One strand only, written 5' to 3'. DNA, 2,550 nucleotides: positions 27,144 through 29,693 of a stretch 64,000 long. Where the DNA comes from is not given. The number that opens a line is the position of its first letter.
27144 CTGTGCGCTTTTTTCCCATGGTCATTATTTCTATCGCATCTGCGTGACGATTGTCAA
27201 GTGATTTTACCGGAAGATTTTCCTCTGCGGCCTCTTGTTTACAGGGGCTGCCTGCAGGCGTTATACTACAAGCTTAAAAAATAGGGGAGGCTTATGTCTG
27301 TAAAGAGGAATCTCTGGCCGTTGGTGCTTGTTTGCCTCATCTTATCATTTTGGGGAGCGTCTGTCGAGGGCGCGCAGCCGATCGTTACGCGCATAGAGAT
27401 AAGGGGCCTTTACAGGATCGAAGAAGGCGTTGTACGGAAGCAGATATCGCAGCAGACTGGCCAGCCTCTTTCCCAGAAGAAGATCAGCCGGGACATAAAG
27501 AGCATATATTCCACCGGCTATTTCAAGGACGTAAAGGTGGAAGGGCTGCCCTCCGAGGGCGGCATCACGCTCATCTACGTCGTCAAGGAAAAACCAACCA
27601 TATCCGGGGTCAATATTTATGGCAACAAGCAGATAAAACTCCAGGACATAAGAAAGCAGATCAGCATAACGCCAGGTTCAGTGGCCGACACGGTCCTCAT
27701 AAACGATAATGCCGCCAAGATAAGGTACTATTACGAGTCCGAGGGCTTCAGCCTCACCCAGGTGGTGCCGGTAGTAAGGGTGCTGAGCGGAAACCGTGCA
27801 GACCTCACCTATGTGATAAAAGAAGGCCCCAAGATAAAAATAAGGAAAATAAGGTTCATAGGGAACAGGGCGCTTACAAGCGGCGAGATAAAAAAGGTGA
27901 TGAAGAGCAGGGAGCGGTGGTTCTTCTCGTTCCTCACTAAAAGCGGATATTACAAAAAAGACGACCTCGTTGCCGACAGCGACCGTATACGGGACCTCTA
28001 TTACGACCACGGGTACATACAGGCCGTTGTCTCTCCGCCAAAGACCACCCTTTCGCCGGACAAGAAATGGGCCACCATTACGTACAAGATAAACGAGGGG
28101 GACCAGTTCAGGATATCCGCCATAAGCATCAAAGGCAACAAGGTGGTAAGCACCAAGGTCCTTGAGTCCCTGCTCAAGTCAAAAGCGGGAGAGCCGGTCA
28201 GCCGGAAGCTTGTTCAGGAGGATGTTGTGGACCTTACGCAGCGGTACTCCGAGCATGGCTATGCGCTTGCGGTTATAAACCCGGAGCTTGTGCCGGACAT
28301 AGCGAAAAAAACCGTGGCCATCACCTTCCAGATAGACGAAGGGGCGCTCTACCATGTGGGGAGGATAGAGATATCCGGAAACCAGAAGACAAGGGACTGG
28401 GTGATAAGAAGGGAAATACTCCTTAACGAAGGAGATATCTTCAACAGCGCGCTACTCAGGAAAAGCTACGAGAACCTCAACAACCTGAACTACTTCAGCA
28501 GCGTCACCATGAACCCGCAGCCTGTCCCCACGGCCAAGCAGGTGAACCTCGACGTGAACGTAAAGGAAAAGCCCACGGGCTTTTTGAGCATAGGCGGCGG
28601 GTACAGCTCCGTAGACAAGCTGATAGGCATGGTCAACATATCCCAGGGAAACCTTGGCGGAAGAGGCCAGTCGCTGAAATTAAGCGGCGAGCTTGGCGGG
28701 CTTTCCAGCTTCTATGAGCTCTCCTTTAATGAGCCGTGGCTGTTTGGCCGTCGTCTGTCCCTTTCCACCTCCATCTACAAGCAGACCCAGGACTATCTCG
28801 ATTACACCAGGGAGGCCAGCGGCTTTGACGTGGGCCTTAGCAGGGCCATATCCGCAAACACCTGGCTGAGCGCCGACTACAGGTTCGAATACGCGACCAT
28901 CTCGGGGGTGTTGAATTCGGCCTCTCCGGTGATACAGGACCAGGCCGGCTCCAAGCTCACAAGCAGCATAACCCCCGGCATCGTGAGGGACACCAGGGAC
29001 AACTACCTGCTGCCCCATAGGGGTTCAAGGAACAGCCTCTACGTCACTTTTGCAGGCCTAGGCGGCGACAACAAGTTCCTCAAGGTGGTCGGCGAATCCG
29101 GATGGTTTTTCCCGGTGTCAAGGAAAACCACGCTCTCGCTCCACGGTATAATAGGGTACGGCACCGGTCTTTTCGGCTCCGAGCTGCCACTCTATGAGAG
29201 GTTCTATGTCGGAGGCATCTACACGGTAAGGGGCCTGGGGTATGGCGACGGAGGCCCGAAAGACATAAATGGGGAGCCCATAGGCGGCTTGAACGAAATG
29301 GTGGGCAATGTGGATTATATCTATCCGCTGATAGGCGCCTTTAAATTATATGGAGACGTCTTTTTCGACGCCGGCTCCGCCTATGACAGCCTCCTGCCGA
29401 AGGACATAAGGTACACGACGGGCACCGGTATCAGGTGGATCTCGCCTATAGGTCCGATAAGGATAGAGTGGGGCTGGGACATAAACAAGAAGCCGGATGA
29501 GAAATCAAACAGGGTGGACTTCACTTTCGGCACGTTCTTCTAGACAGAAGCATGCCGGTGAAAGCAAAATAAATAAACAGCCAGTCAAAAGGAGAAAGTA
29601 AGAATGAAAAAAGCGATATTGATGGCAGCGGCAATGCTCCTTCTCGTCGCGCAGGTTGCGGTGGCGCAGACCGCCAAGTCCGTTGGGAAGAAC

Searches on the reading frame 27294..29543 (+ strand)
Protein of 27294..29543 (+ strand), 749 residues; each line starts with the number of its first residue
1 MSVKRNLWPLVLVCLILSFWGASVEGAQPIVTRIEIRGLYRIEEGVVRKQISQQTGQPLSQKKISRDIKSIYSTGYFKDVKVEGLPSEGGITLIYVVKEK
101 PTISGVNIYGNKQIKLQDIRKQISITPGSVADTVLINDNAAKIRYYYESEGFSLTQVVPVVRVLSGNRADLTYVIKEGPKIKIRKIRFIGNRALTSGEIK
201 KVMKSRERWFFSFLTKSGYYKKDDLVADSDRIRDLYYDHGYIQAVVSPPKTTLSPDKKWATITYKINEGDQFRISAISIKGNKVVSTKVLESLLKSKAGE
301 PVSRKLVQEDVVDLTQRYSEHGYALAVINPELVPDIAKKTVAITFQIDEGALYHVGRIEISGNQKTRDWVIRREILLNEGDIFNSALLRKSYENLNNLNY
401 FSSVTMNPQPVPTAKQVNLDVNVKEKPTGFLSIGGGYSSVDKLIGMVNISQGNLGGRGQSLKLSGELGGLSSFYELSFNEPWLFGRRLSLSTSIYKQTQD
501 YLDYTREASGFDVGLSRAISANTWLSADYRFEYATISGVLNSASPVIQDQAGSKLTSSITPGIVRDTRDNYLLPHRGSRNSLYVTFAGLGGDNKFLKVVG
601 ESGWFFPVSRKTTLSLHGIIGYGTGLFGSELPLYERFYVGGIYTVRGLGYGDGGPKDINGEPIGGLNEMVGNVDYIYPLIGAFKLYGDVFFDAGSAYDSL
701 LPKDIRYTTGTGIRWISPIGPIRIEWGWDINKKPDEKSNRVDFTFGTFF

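Call 15: search_protein_families(library=pfam, proteins=[window:27294-29543:+])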
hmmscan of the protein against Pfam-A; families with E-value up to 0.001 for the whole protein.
window:27294-29543:+ (749 aa): 5 families
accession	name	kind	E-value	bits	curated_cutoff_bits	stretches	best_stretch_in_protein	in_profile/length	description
PF07244.20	POTRA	-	1.2e-68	228.2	21.3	5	273-350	2-79/79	Surface antigen variable number repeat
PF01103.29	Omp85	-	3.1e-67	227.8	24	1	453-749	1-325/325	Omp85 superfamily domain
PF08479.16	POTRA_2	-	5.7e-15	55.4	24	1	272-343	1-71/76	POTRA domain, ShlB-type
PF08478.15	POTRA_1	-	5e-06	27.2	23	0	103-129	3-29/69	POTRA domain, FtsQ-type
PF25282.1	POTRA1_3_Toc75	-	0.0001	22.9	27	0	377-411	50-84/99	Toc75-like, POTRA domain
